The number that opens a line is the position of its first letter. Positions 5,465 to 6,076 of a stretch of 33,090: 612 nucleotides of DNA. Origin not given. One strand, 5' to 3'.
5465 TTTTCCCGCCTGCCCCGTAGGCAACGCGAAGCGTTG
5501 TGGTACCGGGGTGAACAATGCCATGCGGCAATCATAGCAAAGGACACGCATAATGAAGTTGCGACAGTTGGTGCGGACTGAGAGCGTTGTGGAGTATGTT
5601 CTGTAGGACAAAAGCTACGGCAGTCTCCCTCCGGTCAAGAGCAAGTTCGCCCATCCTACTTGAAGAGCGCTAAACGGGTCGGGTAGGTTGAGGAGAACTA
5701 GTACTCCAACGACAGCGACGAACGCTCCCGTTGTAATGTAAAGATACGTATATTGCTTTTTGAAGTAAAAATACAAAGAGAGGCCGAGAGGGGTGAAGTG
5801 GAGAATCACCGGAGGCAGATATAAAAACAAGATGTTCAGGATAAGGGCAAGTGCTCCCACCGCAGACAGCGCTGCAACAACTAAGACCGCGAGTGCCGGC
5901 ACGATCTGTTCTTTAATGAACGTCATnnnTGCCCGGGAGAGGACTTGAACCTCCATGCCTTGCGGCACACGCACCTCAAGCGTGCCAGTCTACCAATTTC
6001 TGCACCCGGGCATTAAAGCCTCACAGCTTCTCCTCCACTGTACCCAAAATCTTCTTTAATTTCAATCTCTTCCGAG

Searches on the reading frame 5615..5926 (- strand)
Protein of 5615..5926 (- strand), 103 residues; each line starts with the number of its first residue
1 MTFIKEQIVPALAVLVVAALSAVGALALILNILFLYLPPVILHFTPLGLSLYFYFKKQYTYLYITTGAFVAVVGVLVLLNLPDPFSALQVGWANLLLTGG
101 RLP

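Call 8: search_protein_families(library=pfam, proteins=[window:5615-5926:-], max_evalue=0.01)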
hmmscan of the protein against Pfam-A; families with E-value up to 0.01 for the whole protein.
window:5615-5926:- (103 aa): 1 family
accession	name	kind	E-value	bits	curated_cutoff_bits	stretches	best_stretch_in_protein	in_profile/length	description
PF24418.1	DUF7550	-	0.0093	16.1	27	1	59-82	33-56/59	Family of unknown function (DUF7550)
